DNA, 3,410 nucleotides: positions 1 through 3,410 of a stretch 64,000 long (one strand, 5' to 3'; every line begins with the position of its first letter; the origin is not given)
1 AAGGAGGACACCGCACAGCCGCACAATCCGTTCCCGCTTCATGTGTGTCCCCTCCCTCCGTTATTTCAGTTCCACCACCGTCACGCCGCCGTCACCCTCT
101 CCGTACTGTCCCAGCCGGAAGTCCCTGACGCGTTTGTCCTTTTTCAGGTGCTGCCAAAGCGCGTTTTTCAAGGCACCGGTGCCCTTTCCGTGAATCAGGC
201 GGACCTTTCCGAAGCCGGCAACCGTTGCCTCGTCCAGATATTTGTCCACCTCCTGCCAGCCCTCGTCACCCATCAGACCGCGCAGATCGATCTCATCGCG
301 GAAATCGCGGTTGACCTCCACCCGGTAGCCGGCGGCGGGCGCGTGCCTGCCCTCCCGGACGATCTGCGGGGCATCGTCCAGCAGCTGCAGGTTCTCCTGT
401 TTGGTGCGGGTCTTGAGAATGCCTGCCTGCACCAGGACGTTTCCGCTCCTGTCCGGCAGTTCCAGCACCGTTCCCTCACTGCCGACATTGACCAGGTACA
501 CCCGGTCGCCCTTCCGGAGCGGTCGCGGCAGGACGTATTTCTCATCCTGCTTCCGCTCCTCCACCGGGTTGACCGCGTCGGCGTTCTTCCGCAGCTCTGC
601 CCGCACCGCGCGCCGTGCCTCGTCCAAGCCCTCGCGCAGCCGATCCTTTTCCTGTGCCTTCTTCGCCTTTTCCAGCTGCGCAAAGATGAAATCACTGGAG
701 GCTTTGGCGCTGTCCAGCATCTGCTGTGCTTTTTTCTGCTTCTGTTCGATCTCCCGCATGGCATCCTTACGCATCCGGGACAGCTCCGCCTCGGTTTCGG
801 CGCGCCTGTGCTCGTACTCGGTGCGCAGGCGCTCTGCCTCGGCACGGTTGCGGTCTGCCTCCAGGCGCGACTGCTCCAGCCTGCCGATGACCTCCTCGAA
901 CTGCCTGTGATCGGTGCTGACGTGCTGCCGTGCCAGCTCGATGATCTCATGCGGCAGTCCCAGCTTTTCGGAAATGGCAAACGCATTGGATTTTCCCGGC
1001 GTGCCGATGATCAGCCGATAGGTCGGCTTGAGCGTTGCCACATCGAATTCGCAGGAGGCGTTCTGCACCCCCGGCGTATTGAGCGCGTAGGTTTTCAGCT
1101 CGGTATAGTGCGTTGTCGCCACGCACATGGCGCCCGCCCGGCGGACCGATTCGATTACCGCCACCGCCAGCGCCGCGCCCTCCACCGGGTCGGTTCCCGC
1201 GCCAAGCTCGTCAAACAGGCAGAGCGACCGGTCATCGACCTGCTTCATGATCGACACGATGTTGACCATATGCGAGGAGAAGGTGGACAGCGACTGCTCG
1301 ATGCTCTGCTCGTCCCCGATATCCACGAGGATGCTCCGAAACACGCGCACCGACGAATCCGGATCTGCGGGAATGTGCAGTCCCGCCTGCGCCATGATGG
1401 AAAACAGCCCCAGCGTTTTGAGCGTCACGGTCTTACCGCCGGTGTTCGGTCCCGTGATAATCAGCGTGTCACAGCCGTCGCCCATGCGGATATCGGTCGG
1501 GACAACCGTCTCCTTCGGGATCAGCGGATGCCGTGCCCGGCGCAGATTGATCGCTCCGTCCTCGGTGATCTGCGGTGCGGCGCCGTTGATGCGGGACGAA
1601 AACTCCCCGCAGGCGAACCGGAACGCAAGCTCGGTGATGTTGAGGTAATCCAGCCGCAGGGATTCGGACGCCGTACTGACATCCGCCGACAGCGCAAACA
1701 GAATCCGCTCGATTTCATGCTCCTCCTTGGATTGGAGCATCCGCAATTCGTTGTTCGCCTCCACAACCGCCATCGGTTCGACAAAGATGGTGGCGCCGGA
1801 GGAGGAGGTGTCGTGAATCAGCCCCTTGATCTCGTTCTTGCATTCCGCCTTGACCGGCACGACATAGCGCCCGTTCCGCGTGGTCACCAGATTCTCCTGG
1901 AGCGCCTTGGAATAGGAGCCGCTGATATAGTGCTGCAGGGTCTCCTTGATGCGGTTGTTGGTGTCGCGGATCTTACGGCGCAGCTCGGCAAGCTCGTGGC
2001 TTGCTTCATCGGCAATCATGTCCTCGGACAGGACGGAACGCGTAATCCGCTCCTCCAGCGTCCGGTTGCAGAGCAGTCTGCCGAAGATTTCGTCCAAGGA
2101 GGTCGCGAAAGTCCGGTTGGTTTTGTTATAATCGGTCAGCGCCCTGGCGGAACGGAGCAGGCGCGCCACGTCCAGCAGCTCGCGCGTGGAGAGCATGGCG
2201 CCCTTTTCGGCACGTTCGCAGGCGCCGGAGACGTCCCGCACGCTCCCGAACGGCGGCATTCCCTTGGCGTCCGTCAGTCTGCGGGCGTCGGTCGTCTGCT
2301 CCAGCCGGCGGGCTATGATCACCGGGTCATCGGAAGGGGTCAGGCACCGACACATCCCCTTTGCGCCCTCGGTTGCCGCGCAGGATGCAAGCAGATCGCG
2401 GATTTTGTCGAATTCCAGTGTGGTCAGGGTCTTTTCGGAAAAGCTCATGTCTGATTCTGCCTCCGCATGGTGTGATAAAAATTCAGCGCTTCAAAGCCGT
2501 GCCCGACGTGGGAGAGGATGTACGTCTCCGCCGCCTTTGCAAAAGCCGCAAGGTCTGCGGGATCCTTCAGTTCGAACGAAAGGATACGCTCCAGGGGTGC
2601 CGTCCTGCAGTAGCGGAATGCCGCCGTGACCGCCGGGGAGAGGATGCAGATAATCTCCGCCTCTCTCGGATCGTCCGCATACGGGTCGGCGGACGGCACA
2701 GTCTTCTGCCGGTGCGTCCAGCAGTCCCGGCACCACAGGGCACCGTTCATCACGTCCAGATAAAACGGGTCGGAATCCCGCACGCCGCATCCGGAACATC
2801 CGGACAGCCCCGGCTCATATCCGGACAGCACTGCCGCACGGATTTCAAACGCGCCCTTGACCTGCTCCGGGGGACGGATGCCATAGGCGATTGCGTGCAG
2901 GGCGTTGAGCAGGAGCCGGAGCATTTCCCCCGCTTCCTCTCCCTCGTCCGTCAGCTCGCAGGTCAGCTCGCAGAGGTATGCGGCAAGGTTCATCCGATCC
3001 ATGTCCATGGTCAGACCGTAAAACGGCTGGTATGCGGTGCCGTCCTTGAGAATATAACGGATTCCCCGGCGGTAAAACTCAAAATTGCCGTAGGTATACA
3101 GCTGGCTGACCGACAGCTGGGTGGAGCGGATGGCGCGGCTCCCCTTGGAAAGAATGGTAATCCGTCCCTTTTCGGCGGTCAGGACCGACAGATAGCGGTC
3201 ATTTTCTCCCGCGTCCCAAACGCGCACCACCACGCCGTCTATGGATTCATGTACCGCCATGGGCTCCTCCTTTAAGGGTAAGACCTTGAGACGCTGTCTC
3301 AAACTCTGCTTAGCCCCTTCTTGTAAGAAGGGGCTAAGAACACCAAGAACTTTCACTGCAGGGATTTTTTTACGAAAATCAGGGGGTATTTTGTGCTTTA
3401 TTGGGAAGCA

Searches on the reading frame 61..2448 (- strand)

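Call 13: search_protein_families(library=pfam, proteins=[window:61-2448:-])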
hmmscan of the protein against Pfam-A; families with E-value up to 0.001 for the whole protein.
window:61-2448:- (795 aa): 3 families
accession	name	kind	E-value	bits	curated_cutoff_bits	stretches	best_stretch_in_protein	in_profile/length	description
PF00488.27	MutS_V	-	5.3e-34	118.3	30.2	1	329-510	1-184/188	MutS domain V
PF01713.27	Smr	-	4.3e-23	81.7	25.7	1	720-795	1-77/77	Smr domain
PF20297.4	MSSS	-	2.2e-11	43.7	26.8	1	647-687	2-42/42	MutS2 and Smr-associated SH3 domain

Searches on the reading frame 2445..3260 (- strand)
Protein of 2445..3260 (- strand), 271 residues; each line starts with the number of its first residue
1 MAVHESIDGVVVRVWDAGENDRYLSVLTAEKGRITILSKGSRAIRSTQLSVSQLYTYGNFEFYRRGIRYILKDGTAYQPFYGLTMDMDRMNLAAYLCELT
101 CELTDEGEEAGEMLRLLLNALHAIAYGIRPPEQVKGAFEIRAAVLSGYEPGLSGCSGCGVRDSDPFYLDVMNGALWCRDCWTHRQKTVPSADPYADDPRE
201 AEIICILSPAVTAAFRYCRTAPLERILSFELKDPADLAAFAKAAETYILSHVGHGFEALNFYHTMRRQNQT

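Call 13: search_protein_families(library=pfam, proteins=[window:2445-3260:-])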
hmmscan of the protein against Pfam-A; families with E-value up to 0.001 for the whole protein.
window:2445-3260:- (271 aa): 2 families
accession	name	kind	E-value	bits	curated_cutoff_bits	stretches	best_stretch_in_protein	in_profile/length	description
PF02565.21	RecO_C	-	1.5e-16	60.9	22.1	1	86-189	3-104/157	Recombination protein O C terminal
PF11967.14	RecO_N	-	2.2e-10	40.9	27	1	6-66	5-67/80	Recombination protein O N terminal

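Call 23: find_encoding_contigs(protein=window:2445-3260:-, flank=3000, max_places=10)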
Protein window:2445-3260:- (271 aa): no gene with exactly this product is on record in the collection.
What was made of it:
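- Tried and rejected: (9) The exact RecO protein was not on record (call 23), so relatives were reached through homologues instead.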

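Call 31: find_homologous_proteins(query=window:2445-3260:-, max_evalue=1e-30)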
Query window:2445-3260:- (271 aa): 346 proteins with E <= 1e-30 among 1443 candidates; the best 120 are listed.
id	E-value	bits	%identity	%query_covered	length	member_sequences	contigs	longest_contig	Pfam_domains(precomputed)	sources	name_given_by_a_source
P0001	2.6e-180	616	99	100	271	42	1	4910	PF11967.15,PF02565.22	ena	-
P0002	3.1e-150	517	85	100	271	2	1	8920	PF11967.15,PF02565.22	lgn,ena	-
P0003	8.8e-144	496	81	100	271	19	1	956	PF11967.15,PF02565.22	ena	-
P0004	2.8e-143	494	83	99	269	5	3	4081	PF11967.15,PF02565.22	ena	-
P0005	2.0e-141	488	83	99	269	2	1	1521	PF11967.15,PF02565.22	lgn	-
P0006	1.8e-138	479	80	100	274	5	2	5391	PF11967.15,PF02565.22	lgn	-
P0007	8.7e-138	476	76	100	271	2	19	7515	PF11967.15,PF02565.22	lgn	-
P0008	4.9e-131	454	74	100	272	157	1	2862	PF11967.15,PF02565.22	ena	-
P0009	8.2e-130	450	74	100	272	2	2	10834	PF11967.15,PF02565.22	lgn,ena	-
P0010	4.5e-127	441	71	100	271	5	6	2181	PF11967.15,PF02565.22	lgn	-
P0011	5.5e-127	441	70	99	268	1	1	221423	PF11967.15,PF02565.22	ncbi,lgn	-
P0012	3.3e-123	429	71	100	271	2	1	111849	PF11967.15,PF02565.22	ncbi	-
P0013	3.4e-118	412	69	98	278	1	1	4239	PF11967.15,PF02565.22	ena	-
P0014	6.5e-118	411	67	99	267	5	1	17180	PF11967.15,PF02565.22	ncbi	-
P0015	3.8e-117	409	66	99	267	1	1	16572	PF11967.15,PF02565.22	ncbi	-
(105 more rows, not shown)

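Call 33: find_encoding_contigs(protein=P0002, flank=3000, max_places=3)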
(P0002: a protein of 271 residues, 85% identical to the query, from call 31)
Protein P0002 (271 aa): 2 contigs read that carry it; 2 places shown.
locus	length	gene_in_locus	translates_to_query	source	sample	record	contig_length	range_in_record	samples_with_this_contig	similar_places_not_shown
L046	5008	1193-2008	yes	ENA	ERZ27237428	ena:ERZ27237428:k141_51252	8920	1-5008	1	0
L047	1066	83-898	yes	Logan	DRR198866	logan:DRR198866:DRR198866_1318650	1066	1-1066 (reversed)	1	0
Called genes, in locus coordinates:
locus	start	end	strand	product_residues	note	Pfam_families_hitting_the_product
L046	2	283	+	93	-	?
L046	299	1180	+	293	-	PF00009:GTP_EFTU, PF00350:Dynamin_N (faint), PF01926:MMR_HSR1, PF02421:FeoB_N, PF03193:RsgA_GTPase (faint), PF04548:AIG1 (weak), PF16897:MMR_HSR1_Xtn (weak), PF07650:KH_2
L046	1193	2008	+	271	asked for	PF11967:RecO_N, PF02565:RecO_C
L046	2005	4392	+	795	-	PF00488:MutS_V, PF20297:MSSS, PF01713:Smr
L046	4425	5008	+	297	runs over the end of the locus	-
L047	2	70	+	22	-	?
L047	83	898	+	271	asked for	PF11967:RecO_N, PF02565:RecO_C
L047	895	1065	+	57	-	?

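Call 34: find_encoding_contigs(protein=P0004, flank=3000, max_places=3)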
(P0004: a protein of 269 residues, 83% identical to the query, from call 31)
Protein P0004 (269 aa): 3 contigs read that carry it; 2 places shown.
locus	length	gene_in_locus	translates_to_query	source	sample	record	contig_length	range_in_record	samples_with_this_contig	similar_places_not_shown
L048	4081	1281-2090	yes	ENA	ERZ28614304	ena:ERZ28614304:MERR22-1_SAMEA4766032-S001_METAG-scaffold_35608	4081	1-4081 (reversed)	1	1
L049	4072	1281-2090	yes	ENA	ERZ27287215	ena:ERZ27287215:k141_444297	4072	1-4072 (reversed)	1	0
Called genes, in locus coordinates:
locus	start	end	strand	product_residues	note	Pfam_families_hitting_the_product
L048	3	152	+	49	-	?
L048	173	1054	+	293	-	PF00009:GTP_EFTU, PF00350:Dynamin_N (faint), PF01926:MMR_HSR1, PF02421:FeoB_N, PF03193:RsgA_GTPase (faint), PF04548:AIG1, PF16897:MMR_HSR1_Xtn (weak), PF07650:KH_2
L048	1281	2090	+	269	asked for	PF11967:RecO_N, PF02565:RecO_C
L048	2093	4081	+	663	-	?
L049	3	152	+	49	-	?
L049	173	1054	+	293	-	PF00009:GTP_EFTU, PF00350:Dynamin_N (faint), PF01926:MMR_HSR1, PF02421:FeoB_N, PF03193:RsgA_GTPase (faint), PF04548:AIG1, PF16897:MMR_HSR1_Xtn (weak), PF07650:KH_2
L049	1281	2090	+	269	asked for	PF11967:RecO_N, PF02565:RecO_C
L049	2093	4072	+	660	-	?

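Call 35: find_encoding_contigs(protein=P0007, flank=3000, max_places=3)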
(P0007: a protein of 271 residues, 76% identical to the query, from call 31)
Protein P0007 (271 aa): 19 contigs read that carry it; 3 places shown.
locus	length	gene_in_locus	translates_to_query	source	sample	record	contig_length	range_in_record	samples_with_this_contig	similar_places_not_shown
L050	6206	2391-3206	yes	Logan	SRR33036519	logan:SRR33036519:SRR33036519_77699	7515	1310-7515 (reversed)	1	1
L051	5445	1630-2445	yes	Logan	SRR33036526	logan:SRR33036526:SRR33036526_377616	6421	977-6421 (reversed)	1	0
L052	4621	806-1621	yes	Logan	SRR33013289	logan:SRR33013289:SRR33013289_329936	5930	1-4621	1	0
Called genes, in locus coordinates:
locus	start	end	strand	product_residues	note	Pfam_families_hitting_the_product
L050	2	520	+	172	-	?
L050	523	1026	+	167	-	PF02130:YbeY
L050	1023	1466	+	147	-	-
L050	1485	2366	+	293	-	PF00009:GTP_EFTU, PF00350:Dynamin_N (faint), PF01926:MMR_HSR1, PF02421:FeoB_N, PF03193:RsgA_GTPase (faint), PF04548:AIG1 (weak), PF16897:MMR_HSR1_Xtn (faint), PF07650:KH_2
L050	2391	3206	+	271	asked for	PF11967:RecO_N, PF02565:RecO_C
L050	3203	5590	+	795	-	PF00488:MutS_V, PF20297:MSSS, PF01713:Smr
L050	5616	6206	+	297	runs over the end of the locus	PF14808:TMEM164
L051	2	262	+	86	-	?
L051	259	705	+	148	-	-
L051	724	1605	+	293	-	PF00009:GTP_EFTU, PF00350:Dynamin_N (faint), PF01926:MMR_HSR1, PF02421:FeoB_N, PF03193:RsgA_GTPase (faint), PF04548:AIG1 (weak), PF16897:MMR_HSR1_Xtn (faint), PF07650:KH_2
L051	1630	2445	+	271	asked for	PF11967:RecO_N, PF02565:RecO_C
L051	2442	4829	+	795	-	PF00488:MutS_V, PF20297:MSSS, PF01713:Smr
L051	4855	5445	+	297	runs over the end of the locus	-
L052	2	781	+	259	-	?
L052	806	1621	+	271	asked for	PF11967:RecO_N, PF02565:RecO_C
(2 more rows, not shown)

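Call 36: find_encoding_contigs(protein=P0009, flank=3000, max_places=3)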
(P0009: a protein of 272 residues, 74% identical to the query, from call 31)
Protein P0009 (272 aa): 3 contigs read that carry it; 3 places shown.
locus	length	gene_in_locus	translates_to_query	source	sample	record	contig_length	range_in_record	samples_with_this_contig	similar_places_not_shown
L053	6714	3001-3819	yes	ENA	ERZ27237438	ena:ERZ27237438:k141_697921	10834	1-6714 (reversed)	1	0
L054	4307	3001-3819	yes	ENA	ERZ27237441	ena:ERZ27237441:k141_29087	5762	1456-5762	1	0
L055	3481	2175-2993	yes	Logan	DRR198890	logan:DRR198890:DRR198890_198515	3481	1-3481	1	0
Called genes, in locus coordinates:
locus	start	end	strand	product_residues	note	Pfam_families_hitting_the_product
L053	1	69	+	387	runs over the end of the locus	PF06898:YqfD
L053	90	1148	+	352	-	PF01695:IstB_IS21 (weak), PF02562:PhoH, PF13245:AAA_19 (weak), PF13604:AAA_30, PF13401:AAA_22 (faint)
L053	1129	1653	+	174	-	PF02130:YbeY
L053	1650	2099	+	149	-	-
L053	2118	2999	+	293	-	PF00009:GTP_EFTU, PF00350:Dynamin_N (faint), PF01926:MMR_HSR1, PF02421:FeoB_N, PF03193:RsgA_GTPase (faint), PF04548:AIG1, PF07650:KH_2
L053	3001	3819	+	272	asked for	PF11967:RecO_N, PF02565:RecO_C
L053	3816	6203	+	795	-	PF00488:MutS_V, PF20297:MSSS, PF01713:Smr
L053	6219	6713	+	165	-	?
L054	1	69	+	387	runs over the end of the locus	PF06898:YqfD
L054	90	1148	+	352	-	PF01695:IstB_IS21 (weak), PF02562:PhoH, PF13245:AAA_19 (weak), PF13604:AAA_30, PF13401:AAA_22 (faint)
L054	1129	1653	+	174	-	PF02130:YbeY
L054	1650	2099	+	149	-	-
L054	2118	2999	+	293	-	PF00009:GTP_EFTU, PF00350:Dynamin_N (faint), PF01926:MMR_HSR1, PF02421:FeoB_N, PF03193:RsgA_GTPase (faint), PF04548:AIG1, PF07650:KH_2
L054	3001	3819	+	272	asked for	PF11967:RecO_N, PF02565:RecO_C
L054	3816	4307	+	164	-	?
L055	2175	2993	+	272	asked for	PF11967:RecO_N, PF02565:RecO_C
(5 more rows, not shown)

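Call 55: find_encoding_contigs(protein=P0006, flank=3000, max_places=3)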
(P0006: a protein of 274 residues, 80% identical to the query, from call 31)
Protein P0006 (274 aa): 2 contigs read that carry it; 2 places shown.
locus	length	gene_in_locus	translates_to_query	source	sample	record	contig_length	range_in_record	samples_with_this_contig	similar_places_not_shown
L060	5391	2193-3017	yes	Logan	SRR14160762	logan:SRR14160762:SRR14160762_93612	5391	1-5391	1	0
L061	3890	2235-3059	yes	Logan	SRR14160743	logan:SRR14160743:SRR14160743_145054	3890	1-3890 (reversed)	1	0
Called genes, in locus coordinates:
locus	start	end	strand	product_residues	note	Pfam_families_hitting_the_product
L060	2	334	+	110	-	?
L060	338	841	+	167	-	PF02130:YbeY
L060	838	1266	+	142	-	-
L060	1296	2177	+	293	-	PF00350:Dynamin_N (faint), PF01926:MMR_HSR1, PF02421:FeoB_N, PF03193:RsgA_GTPase (faint), PF04548:AIG1, PF00009:GTP_EFTU, PF07650:KH_2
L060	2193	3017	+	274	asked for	PF11967:RecO_N, PF02565:RecO_C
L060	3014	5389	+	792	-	?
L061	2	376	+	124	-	?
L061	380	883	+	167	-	PF02130:YbeY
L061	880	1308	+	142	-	-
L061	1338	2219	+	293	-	PF00350:Dynamin_N (faint), PF01926:MMR_HSR1, PF02421:FeoB_N, PF03193:RsgA_GTPase (faint), PF04548:AIG1, PF00009:GTP_EFTU, PF07650:KH_2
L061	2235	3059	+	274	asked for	PF11967:RecO_N, PF02565:RecO_C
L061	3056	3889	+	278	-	?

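Call 56: find_encoding_contigs(protein=P0001, flank=3000, max_places=3)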
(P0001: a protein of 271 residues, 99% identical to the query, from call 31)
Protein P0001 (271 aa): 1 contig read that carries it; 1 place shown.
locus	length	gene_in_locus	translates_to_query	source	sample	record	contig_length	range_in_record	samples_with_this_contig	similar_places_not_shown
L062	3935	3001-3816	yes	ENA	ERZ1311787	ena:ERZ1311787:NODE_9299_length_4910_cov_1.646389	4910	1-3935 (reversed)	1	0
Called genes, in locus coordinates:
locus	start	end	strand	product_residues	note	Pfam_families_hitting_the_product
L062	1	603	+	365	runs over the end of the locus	PF00226:DnaJ, PF01556:DnaJ_C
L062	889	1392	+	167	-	PF02130:YbeY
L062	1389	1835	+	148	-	-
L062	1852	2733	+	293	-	PF00009:GTP_EFTU, PF00350:Dynamin_N (faint), PF01926:MMR_HSR1, PF02421:FeoB_N, PF03193:RsgA_GTPase (faint), PF04548:AIG1, PF16897:MMR_HSR1_Xtn (weak), PF07650:KH_2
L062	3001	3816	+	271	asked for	PF11967:RecO_N, PF02565:RecO_C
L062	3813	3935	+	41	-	?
